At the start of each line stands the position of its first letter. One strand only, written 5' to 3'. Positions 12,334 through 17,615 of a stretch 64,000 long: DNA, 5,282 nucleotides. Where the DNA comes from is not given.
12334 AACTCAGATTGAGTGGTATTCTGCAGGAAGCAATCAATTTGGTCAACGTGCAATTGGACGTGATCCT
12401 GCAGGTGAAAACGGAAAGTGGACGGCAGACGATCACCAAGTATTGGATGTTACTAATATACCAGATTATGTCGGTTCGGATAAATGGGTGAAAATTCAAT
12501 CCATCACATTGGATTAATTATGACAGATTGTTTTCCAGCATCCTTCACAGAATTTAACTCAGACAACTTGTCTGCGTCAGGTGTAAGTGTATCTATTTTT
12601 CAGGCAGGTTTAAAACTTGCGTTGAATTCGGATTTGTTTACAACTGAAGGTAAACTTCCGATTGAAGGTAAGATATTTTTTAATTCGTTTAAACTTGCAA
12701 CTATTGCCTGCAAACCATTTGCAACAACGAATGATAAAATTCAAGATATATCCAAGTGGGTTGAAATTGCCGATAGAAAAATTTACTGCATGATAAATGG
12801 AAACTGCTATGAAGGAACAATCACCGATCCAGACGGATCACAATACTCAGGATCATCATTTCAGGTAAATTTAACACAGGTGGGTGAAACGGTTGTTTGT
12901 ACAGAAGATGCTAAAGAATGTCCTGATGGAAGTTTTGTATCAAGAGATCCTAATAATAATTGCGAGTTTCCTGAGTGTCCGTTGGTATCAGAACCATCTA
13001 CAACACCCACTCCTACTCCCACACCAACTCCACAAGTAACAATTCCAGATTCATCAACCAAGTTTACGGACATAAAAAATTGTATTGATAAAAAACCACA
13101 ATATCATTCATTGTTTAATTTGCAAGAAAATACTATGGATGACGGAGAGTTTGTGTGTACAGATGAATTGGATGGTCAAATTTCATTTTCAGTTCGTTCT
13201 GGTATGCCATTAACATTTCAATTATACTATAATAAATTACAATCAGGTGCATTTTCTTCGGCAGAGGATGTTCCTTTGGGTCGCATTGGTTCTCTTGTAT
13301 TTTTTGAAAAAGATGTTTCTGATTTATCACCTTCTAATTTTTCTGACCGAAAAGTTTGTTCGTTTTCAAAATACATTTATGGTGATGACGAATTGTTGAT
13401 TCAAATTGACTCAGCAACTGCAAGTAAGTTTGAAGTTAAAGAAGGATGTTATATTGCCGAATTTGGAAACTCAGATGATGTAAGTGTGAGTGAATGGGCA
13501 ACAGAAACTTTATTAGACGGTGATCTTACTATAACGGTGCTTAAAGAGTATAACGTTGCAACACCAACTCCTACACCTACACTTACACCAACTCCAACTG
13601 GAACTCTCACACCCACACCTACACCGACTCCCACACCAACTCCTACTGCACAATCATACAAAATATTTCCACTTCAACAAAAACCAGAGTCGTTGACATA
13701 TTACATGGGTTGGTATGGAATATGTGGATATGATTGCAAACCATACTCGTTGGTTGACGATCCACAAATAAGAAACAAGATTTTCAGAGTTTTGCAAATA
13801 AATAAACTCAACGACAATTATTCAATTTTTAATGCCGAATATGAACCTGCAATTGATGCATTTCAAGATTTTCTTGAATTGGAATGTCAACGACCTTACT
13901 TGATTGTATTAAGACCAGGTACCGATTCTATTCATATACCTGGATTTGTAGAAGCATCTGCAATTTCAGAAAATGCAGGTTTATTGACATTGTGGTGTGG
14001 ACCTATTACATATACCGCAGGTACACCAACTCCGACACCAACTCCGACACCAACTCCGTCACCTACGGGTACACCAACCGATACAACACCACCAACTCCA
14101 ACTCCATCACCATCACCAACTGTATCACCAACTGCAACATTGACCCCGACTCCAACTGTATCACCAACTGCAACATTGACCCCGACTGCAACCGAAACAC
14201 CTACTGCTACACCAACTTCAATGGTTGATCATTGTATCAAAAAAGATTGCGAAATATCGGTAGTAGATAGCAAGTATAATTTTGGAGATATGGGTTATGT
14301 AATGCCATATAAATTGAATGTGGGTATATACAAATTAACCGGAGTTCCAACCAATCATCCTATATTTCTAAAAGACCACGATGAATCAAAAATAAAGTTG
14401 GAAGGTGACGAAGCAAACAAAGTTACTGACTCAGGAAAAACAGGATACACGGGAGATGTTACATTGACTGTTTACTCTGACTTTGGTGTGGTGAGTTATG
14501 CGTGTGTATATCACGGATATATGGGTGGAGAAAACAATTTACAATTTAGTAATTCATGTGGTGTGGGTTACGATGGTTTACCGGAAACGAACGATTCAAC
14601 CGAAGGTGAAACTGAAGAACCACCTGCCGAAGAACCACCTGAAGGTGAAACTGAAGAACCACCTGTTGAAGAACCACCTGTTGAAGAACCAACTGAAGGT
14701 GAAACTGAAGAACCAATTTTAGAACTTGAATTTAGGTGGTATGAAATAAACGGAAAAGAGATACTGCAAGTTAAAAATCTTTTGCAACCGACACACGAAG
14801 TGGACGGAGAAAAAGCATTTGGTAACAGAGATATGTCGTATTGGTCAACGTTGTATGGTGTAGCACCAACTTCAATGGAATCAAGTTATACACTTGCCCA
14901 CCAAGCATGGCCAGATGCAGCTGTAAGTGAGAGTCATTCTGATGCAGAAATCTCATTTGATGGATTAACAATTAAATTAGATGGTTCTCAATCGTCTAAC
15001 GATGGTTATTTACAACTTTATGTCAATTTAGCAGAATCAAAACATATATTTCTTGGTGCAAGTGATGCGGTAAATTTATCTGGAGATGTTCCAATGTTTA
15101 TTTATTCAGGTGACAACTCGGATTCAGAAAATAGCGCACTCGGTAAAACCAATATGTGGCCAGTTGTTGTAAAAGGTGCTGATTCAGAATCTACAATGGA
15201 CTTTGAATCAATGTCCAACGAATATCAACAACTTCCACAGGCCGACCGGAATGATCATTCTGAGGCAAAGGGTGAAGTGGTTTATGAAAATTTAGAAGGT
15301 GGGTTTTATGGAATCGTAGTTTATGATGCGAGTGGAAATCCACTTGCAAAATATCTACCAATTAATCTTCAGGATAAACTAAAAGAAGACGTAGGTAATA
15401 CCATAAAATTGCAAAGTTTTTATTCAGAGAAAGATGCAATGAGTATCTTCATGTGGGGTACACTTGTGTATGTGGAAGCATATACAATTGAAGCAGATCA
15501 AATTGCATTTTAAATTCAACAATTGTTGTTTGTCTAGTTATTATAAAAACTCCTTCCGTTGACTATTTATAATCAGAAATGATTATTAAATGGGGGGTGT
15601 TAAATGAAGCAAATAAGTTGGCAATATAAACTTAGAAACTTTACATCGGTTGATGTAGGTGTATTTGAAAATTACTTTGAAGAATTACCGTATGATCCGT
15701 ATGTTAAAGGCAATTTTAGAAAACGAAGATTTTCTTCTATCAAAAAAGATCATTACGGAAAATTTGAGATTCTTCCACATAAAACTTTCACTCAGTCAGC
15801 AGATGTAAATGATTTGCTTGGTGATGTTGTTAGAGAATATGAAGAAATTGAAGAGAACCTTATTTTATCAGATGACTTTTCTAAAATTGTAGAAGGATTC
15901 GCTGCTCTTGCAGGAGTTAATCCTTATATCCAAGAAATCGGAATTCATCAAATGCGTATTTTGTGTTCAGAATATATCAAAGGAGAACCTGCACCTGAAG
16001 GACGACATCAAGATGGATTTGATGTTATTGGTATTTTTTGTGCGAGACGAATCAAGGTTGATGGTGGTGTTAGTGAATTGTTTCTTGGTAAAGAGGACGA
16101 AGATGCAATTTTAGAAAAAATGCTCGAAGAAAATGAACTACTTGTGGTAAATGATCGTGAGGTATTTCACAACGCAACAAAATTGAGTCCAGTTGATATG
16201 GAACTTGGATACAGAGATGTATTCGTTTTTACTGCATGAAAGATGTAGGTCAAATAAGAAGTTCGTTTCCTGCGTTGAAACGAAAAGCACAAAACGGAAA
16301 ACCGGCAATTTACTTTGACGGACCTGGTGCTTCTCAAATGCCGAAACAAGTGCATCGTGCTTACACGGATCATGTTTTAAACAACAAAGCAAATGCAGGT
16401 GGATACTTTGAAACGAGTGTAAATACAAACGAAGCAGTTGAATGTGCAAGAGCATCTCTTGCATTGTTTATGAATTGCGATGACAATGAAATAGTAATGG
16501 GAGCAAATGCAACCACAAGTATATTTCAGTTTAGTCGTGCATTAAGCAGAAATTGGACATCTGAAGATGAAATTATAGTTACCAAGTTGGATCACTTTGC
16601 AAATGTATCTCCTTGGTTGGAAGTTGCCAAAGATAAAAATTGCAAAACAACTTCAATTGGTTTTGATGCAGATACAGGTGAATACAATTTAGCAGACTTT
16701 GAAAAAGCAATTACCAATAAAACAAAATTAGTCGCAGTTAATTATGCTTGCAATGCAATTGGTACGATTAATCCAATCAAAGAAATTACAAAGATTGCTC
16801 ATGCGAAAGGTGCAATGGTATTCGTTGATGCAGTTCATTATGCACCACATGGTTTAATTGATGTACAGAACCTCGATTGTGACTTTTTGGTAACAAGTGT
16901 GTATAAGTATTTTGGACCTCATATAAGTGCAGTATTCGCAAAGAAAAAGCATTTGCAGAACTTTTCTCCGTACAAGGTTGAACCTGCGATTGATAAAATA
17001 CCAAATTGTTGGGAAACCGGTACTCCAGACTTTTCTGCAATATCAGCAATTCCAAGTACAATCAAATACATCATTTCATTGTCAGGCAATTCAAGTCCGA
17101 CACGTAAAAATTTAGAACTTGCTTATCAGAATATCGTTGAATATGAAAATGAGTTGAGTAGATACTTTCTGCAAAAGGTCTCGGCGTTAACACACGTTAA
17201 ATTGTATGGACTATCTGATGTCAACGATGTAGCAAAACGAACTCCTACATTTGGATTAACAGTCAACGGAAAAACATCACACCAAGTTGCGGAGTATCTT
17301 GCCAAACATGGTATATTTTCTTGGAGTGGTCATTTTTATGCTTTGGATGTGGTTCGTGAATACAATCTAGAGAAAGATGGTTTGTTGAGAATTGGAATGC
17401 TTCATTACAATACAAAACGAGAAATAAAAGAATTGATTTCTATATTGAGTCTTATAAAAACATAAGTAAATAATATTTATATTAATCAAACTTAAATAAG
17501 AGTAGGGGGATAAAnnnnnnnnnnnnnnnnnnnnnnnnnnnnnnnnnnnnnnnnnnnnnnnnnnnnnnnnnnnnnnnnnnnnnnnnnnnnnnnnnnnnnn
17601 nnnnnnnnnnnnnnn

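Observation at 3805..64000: Candidate new system: a cellulosome-like, plug-and-socket modular protein array in a probable phage genome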

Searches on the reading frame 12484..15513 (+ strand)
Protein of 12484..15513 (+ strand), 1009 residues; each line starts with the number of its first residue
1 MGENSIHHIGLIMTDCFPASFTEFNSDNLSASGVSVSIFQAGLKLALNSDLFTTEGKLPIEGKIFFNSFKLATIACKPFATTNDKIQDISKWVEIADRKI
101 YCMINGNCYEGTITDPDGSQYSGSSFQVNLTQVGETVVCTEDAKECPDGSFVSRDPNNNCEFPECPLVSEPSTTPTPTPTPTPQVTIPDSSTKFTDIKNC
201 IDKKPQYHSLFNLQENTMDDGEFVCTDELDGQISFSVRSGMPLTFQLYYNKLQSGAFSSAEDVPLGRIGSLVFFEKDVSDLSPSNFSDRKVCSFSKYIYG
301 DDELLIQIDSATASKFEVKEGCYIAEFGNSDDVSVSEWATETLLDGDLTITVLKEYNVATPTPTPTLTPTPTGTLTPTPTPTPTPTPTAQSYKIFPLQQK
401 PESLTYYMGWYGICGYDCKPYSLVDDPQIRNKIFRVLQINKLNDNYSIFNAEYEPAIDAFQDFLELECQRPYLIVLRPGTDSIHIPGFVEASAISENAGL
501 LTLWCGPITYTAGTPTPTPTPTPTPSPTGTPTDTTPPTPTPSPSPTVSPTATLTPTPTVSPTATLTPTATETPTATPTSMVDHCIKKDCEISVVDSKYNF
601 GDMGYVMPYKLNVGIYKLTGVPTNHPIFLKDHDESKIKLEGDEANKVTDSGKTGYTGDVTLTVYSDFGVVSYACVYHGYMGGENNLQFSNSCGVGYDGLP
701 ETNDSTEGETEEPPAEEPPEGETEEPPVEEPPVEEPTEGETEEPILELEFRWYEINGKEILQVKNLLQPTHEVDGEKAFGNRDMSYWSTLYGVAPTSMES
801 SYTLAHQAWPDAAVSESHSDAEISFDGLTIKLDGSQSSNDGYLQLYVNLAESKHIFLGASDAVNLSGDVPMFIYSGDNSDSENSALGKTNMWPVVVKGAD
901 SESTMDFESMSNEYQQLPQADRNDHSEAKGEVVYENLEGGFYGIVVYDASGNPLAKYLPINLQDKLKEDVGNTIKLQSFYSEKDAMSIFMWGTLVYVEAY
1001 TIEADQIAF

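Call 4: search_protein_families(library=pfam, proteins=[window:12484-15513:+], max_evalue=0.01)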
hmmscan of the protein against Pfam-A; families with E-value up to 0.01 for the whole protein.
window:12484-15513:+ (1009 aa): 0 families

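Call 12: search_protein_families(library=phrogs, proteins=[window:12484-15513:+], max_evalue=0.001)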
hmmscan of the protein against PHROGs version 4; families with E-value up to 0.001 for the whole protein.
window:12484-15513:+ (1009 aa): 1 family
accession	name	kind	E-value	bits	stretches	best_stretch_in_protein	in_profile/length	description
phrog_15511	-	unknown function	1.1e-15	58.7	1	504-674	204-375/511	-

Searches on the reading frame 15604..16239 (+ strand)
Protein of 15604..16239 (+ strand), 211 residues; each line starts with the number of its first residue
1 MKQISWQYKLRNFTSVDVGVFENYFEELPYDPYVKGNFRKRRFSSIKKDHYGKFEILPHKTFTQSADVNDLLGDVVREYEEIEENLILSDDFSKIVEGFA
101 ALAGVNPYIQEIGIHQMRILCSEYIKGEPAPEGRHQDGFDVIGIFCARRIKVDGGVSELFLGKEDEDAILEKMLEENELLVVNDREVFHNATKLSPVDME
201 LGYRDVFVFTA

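Call 4: search_protein_families(library=pfam, proteins=[window:15604-16239:+], max_evalue=0.01)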
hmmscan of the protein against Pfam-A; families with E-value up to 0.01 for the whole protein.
window:15604-16239:+ (211 aa): 1 family
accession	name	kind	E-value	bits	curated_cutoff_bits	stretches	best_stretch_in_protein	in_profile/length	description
PF10014.15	2OG-Fe_Oxy_2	-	3.1e-51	174.3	23.1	1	23-210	2-192/192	2OG-Fe dioxygenase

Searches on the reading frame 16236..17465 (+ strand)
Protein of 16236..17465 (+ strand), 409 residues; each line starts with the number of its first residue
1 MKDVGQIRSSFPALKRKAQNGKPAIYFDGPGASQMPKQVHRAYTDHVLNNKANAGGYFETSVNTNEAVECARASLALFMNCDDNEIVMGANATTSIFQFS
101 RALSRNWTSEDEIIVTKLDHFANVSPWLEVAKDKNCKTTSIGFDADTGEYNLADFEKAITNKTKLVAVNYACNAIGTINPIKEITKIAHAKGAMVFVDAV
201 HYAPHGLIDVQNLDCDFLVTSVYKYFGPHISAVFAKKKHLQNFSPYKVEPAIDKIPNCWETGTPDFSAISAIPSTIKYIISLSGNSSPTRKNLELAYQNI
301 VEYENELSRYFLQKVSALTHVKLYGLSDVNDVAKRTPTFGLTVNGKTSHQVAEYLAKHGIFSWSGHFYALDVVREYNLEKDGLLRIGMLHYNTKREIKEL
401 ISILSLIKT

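Call 4: search_protein_families(library=pfam, proteins=[window:16236-17465:+], max_evalue=0.01)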
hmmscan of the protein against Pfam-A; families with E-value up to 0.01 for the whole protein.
window:16236-17465:+ (409 aa): 5 families
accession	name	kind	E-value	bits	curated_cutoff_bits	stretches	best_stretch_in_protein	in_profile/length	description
PF00266.25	Aminotran_5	-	1.6e-62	212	21.5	1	25-400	1-371/371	Aminotransferase class-V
PF01053.26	Cys_Met_Meta_PP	-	3.8e-10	39.3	27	1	150-232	125-206/381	Cys/Met metabolism PLP-dependent enzyme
PF00155.27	Aminotran_1_2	-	9.7e-08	32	19.7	1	70-202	46-189/361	Aminotransferase class I and II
PF01041.23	DegT_DnrJ_EryC1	-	7.5e-07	29.1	19.8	1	90-201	46-148/360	DegT/DnrJ/EryC1/StrS aminotransferase family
PF01212.27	Beta_elim_lyase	-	0.0073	16.1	27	0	145-199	103-169/288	Beta-eliminating lyase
